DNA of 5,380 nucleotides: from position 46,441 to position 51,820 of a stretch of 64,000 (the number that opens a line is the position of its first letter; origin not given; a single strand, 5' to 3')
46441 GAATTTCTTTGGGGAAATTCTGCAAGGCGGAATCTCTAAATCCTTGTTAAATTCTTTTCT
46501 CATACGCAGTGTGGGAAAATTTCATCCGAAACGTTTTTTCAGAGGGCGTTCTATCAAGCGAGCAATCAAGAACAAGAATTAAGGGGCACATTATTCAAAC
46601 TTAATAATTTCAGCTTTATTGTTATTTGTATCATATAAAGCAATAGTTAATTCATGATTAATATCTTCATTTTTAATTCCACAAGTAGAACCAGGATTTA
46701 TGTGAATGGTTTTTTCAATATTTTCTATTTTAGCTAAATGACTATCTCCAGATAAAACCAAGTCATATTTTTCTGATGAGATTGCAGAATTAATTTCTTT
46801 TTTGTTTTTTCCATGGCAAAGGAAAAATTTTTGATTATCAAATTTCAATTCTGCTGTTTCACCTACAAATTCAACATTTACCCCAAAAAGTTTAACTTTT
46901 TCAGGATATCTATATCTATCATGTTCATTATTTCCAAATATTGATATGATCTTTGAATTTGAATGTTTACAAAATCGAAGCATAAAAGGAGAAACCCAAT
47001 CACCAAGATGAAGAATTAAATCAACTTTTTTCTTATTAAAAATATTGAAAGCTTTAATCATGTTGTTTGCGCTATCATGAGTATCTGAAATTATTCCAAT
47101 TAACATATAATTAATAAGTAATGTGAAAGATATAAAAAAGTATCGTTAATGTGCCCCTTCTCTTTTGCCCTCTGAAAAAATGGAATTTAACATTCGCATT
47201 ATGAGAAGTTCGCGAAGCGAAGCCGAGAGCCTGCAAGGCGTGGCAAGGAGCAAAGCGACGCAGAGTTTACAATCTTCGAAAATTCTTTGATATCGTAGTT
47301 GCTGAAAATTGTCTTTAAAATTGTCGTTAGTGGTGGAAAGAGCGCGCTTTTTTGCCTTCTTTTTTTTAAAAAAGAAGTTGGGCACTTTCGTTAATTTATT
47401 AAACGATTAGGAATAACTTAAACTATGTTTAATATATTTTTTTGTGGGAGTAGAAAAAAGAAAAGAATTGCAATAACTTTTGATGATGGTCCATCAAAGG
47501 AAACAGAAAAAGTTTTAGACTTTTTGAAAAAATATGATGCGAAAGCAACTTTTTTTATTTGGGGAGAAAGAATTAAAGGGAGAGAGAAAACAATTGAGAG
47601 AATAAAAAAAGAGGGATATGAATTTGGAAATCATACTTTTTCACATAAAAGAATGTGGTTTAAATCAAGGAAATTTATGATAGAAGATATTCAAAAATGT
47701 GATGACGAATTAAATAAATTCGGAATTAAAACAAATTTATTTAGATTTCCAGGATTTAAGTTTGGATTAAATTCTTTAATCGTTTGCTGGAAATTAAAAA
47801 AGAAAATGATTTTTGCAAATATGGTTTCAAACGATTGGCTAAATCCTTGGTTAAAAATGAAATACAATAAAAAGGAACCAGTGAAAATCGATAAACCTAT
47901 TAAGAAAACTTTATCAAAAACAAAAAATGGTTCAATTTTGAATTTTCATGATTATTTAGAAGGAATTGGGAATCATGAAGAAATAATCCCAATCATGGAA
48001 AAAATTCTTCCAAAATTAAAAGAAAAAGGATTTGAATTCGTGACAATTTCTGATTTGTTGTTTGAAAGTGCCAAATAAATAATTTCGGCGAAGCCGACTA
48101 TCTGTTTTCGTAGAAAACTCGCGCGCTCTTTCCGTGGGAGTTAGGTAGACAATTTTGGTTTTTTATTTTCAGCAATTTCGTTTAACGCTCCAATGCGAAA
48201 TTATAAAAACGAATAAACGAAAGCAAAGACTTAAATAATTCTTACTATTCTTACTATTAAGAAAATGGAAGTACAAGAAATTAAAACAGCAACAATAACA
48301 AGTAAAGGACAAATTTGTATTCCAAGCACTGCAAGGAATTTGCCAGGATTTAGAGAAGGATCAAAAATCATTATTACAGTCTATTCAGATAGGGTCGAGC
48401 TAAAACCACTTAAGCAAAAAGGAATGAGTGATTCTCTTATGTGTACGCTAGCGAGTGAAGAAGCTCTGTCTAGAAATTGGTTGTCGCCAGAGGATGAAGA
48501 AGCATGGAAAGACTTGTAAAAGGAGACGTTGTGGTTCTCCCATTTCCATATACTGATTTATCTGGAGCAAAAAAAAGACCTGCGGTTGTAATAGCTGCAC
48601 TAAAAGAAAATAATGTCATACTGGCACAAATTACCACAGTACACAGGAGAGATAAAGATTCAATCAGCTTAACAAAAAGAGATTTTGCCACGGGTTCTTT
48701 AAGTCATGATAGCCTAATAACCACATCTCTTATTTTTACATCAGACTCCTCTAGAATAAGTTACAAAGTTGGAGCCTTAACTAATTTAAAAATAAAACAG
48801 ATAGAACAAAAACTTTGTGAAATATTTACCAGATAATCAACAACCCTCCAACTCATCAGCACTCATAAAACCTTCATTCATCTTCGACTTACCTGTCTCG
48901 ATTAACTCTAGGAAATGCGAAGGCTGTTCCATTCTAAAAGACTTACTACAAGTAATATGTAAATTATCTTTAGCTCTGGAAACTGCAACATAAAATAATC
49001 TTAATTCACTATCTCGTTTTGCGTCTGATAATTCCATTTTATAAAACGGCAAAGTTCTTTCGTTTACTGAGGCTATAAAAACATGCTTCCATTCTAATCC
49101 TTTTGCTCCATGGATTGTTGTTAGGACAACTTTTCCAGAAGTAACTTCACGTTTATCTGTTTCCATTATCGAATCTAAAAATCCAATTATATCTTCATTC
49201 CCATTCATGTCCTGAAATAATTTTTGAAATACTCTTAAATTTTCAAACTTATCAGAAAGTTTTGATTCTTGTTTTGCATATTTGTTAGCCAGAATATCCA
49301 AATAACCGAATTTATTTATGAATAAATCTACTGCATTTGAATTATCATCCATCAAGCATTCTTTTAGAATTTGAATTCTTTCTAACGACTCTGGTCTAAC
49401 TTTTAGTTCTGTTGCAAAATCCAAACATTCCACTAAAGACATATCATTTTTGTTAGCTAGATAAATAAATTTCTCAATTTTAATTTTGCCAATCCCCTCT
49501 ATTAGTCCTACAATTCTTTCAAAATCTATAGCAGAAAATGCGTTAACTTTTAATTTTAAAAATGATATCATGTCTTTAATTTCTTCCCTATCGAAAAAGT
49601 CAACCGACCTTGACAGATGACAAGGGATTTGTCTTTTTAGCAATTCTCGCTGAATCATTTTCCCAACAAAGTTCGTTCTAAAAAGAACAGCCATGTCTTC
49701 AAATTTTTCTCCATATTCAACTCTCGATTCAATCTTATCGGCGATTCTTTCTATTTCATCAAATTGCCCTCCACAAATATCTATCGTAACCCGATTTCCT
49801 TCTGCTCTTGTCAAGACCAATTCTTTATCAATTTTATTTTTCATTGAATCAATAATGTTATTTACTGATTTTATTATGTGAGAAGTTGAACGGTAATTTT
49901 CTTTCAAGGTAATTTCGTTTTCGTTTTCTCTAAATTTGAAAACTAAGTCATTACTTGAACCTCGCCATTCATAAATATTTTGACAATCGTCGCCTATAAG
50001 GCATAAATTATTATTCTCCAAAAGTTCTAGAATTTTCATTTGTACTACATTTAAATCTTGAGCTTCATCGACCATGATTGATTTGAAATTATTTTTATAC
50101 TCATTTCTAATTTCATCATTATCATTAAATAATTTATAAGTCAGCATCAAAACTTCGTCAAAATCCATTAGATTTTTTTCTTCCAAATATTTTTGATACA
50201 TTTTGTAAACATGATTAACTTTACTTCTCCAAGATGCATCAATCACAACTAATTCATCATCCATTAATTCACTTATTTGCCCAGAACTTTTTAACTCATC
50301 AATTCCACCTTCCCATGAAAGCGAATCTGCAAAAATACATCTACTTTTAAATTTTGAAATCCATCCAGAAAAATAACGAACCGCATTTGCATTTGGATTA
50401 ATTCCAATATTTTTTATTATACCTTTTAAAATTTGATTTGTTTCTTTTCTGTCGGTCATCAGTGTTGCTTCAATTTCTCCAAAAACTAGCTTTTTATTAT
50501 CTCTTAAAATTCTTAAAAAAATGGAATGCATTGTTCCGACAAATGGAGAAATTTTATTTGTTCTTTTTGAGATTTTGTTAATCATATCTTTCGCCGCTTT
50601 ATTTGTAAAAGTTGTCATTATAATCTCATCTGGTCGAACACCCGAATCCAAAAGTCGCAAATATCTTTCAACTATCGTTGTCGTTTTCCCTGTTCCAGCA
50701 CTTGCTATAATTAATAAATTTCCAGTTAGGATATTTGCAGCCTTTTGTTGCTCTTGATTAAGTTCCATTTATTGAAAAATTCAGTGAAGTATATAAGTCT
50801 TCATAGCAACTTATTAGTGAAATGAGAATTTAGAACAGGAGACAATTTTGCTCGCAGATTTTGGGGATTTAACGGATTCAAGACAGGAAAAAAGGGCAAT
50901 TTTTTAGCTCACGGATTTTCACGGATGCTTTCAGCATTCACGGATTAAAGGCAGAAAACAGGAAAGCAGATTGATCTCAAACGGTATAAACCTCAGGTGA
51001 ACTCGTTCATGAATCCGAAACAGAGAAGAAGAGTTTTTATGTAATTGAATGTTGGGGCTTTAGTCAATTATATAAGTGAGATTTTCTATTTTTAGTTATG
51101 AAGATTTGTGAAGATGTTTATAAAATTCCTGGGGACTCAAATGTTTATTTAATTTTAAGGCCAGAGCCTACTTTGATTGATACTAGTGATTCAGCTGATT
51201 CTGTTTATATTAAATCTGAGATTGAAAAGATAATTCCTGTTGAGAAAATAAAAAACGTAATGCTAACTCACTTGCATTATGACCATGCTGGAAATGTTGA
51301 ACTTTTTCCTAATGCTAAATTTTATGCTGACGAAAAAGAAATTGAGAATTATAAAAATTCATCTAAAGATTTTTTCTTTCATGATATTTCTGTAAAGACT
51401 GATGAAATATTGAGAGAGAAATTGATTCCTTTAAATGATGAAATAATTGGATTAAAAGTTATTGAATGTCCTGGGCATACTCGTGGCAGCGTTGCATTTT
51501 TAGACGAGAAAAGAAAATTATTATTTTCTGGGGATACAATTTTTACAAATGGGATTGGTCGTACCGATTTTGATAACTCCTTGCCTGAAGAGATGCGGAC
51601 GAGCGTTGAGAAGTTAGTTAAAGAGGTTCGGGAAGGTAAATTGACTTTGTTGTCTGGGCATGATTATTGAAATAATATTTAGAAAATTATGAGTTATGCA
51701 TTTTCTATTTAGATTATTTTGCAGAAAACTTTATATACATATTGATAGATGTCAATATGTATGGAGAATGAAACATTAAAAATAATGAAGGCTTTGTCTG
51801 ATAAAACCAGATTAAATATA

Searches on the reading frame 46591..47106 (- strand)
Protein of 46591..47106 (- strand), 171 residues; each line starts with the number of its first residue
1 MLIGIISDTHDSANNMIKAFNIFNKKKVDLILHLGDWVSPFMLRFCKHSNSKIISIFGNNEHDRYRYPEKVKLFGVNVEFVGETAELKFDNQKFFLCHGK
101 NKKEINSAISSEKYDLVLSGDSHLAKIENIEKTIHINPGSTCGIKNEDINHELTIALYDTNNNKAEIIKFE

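Call 52: search_protein_families(library=pfam, proteins=[window:46591-47106:-], max_evalue=0.00001)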
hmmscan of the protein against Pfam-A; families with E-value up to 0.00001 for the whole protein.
window:46591-47106:- (171 aa): 2 families
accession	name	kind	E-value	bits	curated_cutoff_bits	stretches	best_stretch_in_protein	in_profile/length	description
PF12850.12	Metallophos_2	-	3.6e-29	102.2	27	1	1-162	1-153/154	Calcineurin-like phosphoesterase superfamily domain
PF00149.33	Metallophos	-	5.3e-13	50.3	21.5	1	1-107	1-130/191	Calcineurin-like phosphoesterase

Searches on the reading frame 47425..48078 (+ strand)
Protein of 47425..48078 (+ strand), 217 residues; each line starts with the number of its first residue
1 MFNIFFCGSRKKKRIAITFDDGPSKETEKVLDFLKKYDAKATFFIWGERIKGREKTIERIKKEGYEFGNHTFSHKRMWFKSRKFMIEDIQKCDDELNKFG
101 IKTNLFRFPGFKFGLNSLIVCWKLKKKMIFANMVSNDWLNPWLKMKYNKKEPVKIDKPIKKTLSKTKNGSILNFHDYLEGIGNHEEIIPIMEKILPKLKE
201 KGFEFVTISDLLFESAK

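Call 52: search_protein_families(library=pfam, proteins=[window:47425-48078:+], max_evalue=0.00001)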
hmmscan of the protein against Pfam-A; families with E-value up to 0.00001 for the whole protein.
window:47425-48078:+ (217 aa): 1 family
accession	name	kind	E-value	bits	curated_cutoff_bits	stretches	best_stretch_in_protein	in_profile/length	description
PF01522.26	Polysacc_deac_1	-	1.6e-31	109.2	23.1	1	10-112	4-107/124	Polysaccharide deacetylase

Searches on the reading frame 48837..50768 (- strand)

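Call 52: search_protein_families(library=pfam, proteins=[window:48837-50768:-], max_evalue=0.00001)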
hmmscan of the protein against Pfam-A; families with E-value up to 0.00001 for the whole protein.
window:48837-50768:- (643 aa): 6 families
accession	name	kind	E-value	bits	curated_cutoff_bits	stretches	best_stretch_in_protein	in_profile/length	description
PF00580.27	UvrD-helicase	-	4e-62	210.8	23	1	3-281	1-268/271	UvrD/REP helicase N-terminal domain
PF13361.12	UvrD_C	-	9.1e-54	183.6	25.6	1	286-609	1-349/350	UvrD-like helicase C-terminal domain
PF13245.12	AAA_19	-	2.8e-19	70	25.1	1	8-267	2-132/134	AAA domain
PF13538.12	UvrD_C_2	-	1.1e-09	38.4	27.4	1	547-605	2-51/52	UvrD-like helicase C-terminal domain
PF01443.25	Viral_helicase1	-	1.8e-08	34.9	21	0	530-606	163-227/228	Viral superfamily 1 RNA helicase core domain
PF13604.12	AAA_30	-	1.4e-07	31.8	27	0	2-86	1-82/191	AAA domain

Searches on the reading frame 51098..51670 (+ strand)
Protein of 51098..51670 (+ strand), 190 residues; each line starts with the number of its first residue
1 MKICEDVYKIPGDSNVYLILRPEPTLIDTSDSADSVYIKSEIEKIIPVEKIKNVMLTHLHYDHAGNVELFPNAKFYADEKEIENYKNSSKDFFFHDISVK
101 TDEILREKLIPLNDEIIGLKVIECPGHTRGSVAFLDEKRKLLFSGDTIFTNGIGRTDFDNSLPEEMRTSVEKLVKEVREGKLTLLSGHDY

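Call 52: search_protein_families(library=pfam, proteins=[window:51098-51670:+], max_evalue=0.00001)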
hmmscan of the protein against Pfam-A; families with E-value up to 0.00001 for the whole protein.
window:51098-51670:+ (190 aa): 2 families
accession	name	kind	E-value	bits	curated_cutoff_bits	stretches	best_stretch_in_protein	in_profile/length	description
PF00753.33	Lactamase_B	-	7.2e-24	85.2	22.7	1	11-185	3-193/196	Metallo-beta-lactamase superfamily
PF19583.5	ODP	-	3.2e-07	30.8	27.2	1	14-148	3-137/194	ODP family beta lactamase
